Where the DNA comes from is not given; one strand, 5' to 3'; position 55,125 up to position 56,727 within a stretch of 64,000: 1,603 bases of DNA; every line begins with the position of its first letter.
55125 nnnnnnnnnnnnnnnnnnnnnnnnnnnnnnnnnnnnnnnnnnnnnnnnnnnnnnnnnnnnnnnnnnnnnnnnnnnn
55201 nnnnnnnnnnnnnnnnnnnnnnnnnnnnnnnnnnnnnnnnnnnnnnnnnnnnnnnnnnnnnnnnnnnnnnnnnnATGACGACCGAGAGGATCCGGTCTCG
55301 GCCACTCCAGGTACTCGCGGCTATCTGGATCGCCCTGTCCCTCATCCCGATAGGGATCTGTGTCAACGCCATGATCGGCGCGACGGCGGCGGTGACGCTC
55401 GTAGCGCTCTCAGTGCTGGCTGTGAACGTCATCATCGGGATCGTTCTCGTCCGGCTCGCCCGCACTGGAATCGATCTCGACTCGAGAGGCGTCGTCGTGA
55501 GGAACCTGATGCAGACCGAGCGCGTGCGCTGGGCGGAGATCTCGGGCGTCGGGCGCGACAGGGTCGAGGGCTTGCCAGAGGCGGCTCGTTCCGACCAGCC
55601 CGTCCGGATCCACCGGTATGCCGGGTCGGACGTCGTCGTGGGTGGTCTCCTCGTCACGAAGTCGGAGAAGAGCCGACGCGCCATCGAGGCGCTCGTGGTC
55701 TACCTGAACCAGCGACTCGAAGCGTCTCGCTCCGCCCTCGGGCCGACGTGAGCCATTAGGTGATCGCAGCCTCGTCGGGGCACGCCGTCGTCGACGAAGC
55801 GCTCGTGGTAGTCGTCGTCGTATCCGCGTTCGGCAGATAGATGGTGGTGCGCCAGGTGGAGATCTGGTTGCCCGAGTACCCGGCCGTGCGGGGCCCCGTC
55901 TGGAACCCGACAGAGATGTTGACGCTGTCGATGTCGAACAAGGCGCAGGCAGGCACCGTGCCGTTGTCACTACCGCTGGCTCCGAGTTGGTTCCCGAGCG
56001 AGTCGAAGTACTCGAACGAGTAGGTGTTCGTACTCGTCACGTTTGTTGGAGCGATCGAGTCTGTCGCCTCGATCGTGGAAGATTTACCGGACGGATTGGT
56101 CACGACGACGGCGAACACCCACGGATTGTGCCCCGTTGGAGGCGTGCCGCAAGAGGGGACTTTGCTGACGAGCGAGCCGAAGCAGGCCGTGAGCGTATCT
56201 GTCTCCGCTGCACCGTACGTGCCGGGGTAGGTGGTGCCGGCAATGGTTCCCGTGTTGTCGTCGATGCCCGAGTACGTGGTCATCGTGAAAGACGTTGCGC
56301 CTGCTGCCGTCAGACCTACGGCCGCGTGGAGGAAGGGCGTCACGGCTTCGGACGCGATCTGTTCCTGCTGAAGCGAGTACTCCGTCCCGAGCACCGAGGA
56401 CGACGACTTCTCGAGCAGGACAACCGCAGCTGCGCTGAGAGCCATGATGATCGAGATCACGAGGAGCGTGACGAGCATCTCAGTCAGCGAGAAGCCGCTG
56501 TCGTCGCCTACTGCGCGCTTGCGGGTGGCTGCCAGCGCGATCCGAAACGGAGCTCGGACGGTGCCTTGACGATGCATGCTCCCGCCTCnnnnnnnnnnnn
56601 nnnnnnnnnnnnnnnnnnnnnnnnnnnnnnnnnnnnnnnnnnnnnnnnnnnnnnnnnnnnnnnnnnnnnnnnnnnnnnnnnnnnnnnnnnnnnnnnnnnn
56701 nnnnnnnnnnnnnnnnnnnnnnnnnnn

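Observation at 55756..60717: Orphan operon of three oversized type-IV-pilin-like proteins without assembly machinery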

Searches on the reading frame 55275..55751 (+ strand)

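Call 4: search_protein_families(library=pfam, proteins=[window:55275-55751:+], max_evalue=0.1)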
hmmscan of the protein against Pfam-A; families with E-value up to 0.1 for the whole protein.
window:55275-55751:+ (158 aa): 2 families
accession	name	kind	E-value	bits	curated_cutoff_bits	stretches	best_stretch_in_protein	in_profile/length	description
PF20226.3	DUF6585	-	0.00018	21.4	27.7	1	12-92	28-106/249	Family of unknown function (DUF6585)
PF10756.15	bPH_6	-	0.00048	20.5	22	1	66-124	4-53/73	Bacterial PH domain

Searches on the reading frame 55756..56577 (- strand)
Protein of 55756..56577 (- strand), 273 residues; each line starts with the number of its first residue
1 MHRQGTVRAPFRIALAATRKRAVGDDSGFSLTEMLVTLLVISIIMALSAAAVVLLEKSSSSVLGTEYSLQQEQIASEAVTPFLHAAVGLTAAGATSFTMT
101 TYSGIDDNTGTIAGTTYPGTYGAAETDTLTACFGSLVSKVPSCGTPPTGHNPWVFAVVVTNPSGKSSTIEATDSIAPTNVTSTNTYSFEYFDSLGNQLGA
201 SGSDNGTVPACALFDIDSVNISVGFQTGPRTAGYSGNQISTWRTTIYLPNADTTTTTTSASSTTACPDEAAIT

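Call 4: search_protein_families(library=pfam, proteins=[window:55756-56577:-], max_evalue=0.1)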
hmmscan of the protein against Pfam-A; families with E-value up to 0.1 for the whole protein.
window:55756-56577:- (273 aa): 1 family
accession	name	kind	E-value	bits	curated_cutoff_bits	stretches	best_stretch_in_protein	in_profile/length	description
PF07963.17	N_methyl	-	1.5e-05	24.8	21.2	1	27-47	5-25/27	Prokaryotic N-terminal methylation motif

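Call 56: search_protein_families(library=ncbifam, proteins=[window:55756-56577:-], max_evalue=0.01)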
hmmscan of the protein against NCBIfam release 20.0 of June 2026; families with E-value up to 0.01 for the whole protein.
window:55756-56577:- (273 aa): 3 families
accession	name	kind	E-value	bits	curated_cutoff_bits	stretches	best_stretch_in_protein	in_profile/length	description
TIGR02532.1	IV_pilin_GFxxxE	domain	3e-06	26.8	16.3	1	27-47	2-22/24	prepilin-type N-terminal cleavage/methylation domain-containing protein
NF040999.1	pilin_ComGC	equivalog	0.00054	20.1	75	1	27-48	2-23/84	competence type IV pilus major pilin ComGC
NF041002.1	pilin_ComGF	equivalog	0.0037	17.5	80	1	27-62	2-37/139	competence type IV pilus minor pilin ComGF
